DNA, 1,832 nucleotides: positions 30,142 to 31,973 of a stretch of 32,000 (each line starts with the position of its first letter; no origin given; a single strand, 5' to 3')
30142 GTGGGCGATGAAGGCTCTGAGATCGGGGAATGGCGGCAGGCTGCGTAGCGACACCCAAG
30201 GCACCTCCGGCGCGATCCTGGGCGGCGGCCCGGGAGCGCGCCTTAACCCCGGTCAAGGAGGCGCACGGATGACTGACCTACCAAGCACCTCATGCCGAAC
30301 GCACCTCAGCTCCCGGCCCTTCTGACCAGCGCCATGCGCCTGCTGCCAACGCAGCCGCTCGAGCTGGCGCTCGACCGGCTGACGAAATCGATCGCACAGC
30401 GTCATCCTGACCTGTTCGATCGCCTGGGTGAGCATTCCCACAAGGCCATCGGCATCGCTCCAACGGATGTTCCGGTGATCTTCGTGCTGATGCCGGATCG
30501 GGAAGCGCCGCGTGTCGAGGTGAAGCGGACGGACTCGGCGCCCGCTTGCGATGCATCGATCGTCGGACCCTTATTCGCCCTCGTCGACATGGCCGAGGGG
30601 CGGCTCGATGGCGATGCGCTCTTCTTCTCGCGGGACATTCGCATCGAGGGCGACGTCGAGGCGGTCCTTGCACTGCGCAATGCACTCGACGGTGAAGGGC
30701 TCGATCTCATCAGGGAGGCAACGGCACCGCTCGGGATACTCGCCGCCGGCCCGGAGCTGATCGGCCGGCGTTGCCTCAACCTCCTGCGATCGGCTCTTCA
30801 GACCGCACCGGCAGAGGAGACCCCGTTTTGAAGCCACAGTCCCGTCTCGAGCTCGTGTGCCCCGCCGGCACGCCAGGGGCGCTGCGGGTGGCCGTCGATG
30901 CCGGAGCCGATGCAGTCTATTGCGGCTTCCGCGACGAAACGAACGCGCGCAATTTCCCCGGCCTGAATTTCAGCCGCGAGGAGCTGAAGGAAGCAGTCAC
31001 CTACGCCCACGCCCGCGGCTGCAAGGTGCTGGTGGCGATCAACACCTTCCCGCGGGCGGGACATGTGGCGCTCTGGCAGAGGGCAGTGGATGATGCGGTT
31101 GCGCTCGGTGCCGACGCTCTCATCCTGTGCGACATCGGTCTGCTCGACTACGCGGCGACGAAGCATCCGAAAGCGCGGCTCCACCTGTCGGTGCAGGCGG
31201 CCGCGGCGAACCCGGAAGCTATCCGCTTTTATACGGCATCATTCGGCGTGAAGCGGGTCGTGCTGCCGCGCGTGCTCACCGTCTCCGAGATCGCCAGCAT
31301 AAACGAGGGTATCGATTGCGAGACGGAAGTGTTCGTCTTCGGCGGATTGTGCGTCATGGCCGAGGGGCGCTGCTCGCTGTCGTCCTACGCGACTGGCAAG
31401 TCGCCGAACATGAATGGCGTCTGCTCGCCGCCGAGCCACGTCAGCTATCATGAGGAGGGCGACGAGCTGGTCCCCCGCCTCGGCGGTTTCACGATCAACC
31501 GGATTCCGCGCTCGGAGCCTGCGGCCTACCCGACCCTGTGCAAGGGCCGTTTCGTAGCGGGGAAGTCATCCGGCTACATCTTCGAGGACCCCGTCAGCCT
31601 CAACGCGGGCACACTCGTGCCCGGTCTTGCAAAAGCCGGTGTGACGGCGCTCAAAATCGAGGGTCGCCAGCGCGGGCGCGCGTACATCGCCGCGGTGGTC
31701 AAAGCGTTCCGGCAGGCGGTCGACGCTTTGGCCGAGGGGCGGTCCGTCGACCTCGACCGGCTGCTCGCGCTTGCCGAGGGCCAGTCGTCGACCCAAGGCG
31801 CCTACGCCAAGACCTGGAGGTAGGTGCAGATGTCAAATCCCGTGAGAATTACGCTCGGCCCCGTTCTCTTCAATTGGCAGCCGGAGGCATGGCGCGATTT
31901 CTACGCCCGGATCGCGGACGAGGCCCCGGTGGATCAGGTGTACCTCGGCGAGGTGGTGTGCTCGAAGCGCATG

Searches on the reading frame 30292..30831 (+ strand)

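Call 6: search_protein_families(library=pfam, proteins=[window:30292-30831:+], max_evalue=0.01)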
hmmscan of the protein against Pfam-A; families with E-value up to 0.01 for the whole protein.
window:30292-30831:+ (179 aa): 1 family
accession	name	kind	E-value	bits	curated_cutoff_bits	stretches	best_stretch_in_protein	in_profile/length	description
PF02036.22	SCP2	-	5.1e-09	36.8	21.3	1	37-133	7-101/101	SCP-2 sterol transfer family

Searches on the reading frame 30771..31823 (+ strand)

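Call 6: search_protein_families(library=pfam, proteins=[window:30771-31823:+], max_evalue=0.01)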
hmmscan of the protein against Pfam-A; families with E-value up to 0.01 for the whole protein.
window:30771-31823:+ (350 aa): 1 family
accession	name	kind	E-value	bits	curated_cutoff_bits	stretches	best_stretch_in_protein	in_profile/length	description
PF01136.24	Peptidase_U32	-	1.5e-59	201.6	22.4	1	102-334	4-217/233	Peptidase family U32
